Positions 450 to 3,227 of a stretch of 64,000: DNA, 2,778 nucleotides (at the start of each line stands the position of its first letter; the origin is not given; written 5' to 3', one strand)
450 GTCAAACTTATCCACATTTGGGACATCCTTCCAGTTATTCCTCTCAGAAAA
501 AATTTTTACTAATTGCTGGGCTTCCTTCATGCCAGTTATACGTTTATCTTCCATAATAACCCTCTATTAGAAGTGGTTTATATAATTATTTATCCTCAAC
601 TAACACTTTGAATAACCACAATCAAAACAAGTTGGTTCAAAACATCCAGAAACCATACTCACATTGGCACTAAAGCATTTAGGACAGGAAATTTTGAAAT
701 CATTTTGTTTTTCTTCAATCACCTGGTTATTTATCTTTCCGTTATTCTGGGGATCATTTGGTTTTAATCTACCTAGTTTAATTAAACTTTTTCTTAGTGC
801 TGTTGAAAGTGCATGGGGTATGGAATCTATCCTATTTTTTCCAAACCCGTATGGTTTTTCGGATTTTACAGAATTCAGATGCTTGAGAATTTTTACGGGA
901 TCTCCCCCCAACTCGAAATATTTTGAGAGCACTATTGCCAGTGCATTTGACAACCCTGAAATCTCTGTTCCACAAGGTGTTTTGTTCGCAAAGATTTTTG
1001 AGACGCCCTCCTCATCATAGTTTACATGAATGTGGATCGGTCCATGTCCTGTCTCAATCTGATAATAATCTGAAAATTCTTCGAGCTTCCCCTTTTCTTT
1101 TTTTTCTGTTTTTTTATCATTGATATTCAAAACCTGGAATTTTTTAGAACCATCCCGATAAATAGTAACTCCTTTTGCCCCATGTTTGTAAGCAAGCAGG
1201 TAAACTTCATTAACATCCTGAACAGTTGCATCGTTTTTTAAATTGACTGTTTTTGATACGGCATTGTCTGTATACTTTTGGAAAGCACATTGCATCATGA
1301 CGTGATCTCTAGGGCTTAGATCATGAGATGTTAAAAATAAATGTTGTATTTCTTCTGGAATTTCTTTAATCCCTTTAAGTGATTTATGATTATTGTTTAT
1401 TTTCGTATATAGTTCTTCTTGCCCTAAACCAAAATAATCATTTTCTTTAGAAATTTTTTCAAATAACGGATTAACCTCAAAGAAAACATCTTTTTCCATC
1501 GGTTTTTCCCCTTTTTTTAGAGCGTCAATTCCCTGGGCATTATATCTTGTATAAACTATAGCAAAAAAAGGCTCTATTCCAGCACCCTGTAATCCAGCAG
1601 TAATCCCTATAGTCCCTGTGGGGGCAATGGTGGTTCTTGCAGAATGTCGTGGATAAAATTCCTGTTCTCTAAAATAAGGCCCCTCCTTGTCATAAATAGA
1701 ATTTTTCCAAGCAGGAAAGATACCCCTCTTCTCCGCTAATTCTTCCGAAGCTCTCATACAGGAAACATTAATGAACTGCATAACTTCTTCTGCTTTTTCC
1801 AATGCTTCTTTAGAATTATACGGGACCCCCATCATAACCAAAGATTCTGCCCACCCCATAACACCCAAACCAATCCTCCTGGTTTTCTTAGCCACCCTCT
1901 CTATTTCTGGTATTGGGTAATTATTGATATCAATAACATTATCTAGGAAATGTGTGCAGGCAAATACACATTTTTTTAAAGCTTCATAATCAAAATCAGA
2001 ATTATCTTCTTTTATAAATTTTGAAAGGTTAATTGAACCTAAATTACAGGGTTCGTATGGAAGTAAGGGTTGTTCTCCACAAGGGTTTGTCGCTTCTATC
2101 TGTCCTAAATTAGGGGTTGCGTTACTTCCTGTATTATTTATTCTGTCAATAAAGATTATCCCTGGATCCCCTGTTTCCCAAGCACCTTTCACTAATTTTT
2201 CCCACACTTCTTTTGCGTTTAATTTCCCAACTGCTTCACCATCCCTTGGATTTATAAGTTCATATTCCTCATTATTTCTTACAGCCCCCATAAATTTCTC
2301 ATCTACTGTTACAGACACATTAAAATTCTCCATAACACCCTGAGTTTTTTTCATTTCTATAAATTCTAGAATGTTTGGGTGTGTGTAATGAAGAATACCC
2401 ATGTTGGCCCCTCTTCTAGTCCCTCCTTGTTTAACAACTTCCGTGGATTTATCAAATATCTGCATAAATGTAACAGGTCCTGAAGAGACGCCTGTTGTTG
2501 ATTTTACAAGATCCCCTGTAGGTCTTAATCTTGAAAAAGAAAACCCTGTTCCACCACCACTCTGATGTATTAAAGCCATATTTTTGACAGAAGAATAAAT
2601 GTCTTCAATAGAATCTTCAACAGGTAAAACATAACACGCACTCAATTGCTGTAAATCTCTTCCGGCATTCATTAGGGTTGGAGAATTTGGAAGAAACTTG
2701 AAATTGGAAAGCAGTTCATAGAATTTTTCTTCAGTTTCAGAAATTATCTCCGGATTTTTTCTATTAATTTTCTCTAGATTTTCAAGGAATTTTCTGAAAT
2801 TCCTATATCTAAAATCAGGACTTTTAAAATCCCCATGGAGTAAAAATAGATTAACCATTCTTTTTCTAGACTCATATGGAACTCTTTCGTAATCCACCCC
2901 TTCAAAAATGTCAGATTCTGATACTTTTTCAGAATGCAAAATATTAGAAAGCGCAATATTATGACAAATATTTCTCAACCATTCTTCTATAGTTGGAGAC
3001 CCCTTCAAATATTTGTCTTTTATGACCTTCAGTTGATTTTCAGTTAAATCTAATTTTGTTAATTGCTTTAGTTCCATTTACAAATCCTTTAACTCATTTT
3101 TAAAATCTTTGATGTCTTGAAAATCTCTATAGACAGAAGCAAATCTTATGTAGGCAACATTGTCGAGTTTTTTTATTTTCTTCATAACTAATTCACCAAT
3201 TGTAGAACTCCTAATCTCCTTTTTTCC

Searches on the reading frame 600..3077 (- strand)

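Call 92: search_protein_families(library=pfam, proteins=[window:600-3077:-], max_evalue=0.001)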
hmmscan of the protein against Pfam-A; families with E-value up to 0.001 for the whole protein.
window:600-3077:- (825 aa): 3 families
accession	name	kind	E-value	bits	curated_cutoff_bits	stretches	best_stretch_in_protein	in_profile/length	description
PF02867.20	Ribonuc_red_lgC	-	1.2e-130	437.1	23.9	1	146-640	1-523/523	Ribonucleotide reductase, barrel domain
PF00317.26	Ribonuc_red_lgN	-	5.5e-11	42.8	28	1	10-142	2-76/77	Ribonucleotide reductase, all-alpha domain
PF12637.14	TSCPD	-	2.1e-07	31.6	22.8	1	673-763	6-86/88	TSCPD domain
